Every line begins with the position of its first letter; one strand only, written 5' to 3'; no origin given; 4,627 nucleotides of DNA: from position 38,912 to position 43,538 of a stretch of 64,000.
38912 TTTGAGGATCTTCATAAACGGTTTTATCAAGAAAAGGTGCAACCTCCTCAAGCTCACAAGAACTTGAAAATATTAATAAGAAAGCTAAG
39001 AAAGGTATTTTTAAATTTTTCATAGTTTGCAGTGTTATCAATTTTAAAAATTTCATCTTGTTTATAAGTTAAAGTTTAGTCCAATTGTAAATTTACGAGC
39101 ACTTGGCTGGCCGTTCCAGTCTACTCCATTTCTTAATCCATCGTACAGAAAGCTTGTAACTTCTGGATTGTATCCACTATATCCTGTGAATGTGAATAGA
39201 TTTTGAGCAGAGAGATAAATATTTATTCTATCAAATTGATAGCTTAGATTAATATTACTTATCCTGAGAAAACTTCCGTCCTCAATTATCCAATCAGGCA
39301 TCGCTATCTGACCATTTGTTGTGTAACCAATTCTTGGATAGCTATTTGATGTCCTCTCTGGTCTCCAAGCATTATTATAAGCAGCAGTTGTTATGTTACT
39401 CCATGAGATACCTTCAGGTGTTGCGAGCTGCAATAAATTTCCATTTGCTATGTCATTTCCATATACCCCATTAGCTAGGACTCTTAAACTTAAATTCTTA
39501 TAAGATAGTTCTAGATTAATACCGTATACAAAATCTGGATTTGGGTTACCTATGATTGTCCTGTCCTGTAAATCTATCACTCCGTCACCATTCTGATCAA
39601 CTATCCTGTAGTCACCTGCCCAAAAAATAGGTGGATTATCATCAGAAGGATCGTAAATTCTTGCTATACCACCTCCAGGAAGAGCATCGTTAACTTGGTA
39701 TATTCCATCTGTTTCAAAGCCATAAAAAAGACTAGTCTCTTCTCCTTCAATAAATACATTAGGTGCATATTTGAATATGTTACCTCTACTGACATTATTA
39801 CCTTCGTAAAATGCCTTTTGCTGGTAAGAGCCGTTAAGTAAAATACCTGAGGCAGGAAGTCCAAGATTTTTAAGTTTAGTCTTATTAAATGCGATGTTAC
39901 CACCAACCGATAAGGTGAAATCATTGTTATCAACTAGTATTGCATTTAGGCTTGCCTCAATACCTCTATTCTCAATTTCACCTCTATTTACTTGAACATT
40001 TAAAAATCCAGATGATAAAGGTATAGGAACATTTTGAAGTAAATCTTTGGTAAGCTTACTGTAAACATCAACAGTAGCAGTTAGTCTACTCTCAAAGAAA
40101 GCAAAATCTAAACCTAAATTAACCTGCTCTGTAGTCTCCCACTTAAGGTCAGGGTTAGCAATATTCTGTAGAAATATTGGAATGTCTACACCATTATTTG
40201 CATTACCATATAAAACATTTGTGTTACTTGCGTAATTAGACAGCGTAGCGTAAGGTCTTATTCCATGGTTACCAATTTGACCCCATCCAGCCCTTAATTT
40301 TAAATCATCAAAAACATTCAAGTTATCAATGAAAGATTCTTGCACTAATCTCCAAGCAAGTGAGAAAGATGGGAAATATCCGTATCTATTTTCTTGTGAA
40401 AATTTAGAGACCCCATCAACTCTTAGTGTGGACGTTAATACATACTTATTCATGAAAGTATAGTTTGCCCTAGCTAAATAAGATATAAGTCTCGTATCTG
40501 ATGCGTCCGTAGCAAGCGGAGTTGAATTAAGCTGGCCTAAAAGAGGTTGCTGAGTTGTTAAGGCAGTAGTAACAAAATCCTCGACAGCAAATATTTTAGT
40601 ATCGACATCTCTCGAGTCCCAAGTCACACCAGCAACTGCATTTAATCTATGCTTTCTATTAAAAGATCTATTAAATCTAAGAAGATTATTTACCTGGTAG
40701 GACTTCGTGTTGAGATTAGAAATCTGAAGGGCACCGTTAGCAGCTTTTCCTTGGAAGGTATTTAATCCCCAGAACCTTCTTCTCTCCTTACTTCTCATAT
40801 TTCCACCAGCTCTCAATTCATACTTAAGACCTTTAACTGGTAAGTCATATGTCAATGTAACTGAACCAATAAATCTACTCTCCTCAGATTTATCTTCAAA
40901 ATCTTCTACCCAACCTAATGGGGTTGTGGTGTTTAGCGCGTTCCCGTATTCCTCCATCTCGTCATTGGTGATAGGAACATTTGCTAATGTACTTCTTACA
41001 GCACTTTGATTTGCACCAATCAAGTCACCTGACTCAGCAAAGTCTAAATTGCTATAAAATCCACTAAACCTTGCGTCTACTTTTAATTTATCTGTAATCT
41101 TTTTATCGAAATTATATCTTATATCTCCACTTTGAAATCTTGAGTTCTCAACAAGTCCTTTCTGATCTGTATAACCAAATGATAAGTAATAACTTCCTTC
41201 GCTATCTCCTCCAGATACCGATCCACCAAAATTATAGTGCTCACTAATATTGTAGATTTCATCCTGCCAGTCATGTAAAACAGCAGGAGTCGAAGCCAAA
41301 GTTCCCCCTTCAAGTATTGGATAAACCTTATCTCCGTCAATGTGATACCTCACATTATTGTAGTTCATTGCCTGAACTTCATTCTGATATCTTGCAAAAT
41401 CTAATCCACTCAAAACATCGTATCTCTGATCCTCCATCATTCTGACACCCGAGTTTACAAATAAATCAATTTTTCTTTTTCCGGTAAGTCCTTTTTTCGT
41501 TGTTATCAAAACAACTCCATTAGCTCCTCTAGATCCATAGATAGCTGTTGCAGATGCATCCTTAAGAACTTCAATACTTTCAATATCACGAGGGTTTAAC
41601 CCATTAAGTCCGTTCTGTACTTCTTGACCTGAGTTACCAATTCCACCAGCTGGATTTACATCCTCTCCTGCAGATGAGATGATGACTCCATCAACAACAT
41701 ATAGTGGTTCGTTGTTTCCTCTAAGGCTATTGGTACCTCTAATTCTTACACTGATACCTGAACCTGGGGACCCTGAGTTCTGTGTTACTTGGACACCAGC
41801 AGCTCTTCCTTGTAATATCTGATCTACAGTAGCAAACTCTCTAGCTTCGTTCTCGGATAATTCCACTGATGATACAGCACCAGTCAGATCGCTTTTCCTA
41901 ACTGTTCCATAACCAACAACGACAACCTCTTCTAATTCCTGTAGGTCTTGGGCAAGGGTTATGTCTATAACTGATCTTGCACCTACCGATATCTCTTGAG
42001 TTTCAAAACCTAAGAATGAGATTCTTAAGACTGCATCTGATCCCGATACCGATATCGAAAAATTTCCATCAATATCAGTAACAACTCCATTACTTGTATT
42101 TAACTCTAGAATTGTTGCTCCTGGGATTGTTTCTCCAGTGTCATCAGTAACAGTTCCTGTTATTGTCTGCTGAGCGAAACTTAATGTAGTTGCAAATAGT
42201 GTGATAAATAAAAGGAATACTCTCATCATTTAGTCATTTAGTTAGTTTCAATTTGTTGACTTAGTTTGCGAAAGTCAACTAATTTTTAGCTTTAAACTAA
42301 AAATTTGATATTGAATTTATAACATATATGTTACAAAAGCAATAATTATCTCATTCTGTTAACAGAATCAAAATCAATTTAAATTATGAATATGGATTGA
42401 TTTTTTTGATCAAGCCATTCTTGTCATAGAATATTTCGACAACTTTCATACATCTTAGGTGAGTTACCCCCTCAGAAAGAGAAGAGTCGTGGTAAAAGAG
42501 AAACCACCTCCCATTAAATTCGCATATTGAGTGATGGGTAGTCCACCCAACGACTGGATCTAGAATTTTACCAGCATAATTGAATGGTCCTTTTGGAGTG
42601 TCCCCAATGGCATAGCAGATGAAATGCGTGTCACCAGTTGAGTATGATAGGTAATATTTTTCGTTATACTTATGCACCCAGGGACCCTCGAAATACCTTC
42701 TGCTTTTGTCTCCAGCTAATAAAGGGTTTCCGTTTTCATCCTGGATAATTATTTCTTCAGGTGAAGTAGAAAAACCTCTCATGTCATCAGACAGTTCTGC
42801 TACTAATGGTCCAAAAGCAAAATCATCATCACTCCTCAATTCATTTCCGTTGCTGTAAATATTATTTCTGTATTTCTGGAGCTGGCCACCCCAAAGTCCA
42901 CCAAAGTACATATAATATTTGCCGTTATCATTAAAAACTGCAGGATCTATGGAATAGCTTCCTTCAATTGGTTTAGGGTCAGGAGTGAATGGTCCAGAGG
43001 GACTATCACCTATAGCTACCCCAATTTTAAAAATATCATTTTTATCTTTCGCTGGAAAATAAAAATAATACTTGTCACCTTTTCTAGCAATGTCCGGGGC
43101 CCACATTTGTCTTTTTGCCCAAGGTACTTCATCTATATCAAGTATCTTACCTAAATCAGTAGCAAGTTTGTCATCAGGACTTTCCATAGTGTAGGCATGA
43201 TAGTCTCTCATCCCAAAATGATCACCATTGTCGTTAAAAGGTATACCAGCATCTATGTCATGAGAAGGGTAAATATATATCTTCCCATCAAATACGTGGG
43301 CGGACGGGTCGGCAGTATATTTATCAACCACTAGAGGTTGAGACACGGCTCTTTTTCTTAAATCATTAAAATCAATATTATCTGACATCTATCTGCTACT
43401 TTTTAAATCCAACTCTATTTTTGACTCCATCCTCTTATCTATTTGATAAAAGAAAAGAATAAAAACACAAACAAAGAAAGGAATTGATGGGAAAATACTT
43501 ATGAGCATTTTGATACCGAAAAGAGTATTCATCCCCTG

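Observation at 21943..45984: Xylanase PUL loaded with six sulfatases: candidate sulfated-xylan (or xylose-rich sulfated algal glycan) utilisation system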

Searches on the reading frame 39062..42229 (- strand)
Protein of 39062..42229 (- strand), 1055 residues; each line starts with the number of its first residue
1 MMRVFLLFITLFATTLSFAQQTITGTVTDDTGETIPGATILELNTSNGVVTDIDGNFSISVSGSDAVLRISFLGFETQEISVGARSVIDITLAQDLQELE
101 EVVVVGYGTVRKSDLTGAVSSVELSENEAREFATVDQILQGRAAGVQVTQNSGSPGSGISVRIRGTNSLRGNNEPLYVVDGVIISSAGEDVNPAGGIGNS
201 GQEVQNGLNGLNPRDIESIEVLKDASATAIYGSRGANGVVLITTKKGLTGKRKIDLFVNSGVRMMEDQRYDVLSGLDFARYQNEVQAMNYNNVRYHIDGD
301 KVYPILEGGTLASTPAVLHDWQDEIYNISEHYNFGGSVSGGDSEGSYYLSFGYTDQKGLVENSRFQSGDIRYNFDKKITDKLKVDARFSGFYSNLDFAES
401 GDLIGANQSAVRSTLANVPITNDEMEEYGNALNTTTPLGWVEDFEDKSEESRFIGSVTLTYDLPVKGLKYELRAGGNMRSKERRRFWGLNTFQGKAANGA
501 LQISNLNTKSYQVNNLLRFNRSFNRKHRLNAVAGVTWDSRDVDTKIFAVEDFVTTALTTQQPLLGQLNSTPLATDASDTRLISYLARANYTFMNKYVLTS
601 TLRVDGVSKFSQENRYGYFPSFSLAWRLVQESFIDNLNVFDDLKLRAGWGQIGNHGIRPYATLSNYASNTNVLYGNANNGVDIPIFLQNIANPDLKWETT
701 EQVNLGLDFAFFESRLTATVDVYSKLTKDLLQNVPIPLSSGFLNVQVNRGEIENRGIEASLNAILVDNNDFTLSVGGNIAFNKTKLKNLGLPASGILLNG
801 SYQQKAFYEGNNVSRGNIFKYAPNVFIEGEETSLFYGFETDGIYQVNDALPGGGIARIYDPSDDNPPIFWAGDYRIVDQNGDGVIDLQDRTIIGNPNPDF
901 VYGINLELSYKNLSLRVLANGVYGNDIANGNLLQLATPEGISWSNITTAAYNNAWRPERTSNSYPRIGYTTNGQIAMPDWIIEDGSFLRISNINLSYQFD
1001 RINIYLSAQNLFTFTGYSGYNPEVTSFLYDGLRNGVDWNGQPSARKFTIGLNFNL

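Call 4: search_protein_families(library=pfam, proteins=[window:39062-42229:-], max_evalue=0.01)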
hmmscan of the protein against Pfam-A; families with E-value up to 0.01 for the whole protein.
window:39062-42229:- (1055 aa): 4 families
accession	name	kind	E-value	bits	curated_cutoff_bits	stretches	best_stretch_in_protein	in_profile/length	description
PF00593.30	TonB_dep_Rec_b-barrel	-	3.9e-21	76.9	27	1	422-798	36-348/436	TonB dependent receptor-like, beta-barrel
PF13715.12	CarbopepD_reg_2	-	9.6e-18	64.4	32.2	1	23-104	1-88/88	CarboxypepD_reg-like domain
PF07715.20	Plug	-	1.8e-17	64.2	23.9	1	112-239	2-107/107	TonB-dependent Receptor Plug Domain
PF13620.12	CarboxypepD_reg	-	1e-11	45.5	32.3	1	22-92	1-81/82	Carboxypeptidase regulatory-like domain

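Call 37: search_protein_families(library=ncbifam, proteins=[window:39062-42229:-], max_evalue=0.001)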
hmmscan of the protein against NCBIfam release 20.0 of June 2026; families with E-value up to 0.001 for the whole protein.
window:39062-42229:- (1055 aa): 3 families
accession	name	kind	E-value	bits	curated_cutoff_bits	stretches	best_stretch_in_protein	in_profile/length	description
TIGR04056.1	OMP_RagA_SusC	subfamily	2.6e-256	853.6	368.25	1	21-1055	1-981/981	SusC/RagA family TonB-linked outer membrane protein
TIGR04057.1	SusC_RagA_signa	signature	1.4e-19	69.5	46.2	1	215-245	1-31/31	SusC/RagA subfamily TonB-dependent outer membrane receptor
NF053692.1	BamP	equivalog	1.6e-05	24.5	230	1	4-107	4-113/251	BamP family beta-barrel-assembly machinery protein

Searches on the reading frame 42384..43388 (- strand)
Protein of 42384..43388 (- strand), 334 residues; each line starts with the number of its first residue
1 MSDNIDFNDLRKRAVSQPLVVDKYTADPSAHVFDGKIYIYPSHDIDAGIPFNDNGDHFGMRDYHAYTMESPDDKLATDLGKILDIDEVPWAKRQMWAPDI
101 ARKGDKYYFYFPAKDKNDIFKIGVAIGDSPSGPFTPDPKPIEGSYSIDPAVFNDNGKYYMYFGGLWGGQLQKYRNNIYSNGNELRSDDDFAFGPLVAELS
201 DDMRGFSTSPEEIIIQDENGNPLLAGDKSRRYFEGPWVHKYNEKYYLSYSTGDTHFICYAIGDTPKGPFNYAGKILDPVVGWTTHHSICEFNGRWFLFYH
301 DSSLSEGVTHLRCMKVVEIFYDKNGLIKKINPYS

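Call 4: search_protein_families(library=pfam, proteins=[window:42384-43388:-], max_evalue=0.01)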
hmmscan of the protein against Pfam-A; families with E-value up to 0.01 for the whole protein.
window:42384-43388:- (334 aa): 1 family
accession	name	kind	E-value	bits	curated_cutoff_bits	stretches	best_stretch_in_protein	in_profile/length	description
PF04616.20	Glyco_hydro_43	-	6.4e-25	88.5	32.2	1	24-311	9-272/288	Glycosyl hydrolases family 43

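Call 37: search_protein_families(library=ncbifam, proteins=[window:42384-43388:-], max_evalue=0.001)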
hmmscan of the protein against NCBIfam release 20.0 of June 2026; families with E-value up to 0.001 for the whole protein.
window:42384-43388:- (334 aa): 1 family
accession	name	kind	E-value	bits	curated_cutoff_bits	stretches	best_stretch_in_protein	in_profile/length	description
NF049888.1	AlphArabdaseBT0367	equivalog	3.9e-07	29.1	800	1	94-170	122-206/486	arabinan endo-1,5-alpha-L-arabinosidase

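Call 39: search_solved_structures(query=window:42384-43388:-, max_evalue=1e-10)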
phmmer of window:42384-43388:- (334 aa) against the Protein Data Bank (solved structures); distinct sequences matched with E-value up to 1e-10: 15.
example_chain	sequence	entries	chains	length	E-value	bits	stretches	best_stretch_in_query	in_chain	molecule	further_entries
5glk_A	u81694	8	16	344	2.8e-140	470.8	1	16-333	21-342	Glycoside hydrolase family 43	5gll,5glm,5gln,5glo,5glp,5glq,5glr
6xn0_A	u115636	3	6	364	7.6e-129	433.1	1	8-333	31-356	Xylosidase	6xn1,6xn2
4mlg_A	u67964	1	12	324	1.8e-122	412.2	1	19-330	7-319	Beta-xylosidase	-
4nov_A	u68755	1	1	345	2.7e-38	135.2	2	16-164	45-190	Xylosidase/arabinofuranosidase Xsa43E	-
8hcj_D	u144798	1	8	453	8e-37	130.4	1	15-329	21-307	Xylan 1,4-beta-xylosidase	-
9x3m_A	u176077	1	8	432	1.9e-36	129.2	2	17-164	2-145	Xylan 1,4-beta-xylosidase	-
3qed_A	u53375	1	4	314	6.3e-33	117.6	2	222-330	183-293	Beta-xylosidase/alpha-L-arabinfuranosidase, gly43N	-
3qee_A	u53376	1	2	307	8.1e-33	117.2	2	221-330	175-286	Beta-xylosidase/alpha-L-arabinfuranosidase, gly43N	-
5a8c_A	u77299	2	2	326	3.6e-32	115.1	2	14-168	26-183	CARBOHYDRATE BINDING FAMILY 6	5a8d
3qef_A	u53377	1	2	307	6.8e-32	114.2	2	222-330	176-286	Beta-xylosidase/alpha-L-arabinfuranosidase, gly43N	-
9no3_A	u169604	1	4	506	1.2e-24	90.3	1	19-317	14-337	TerARA - arabinofuranosidase/xylosidase from metagenome of Pseudacanthotermes militaris.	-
3qz4_A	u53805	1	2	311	2.2e-12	50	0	36-164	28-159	Endo-1,4-beta-xylanase D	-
3c7g_A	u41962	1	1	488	7e-11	45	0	232-307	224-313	Endo-1,4-beta-xylanase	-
3c7e_A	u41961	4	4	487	7.1e-11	45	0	232-307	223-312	Endo-1,4-beta-xylanase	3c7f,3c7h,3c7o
4qqs_A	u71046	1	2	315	9.3e-11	44.6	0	88-329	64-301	Glycoside hydrolase family 43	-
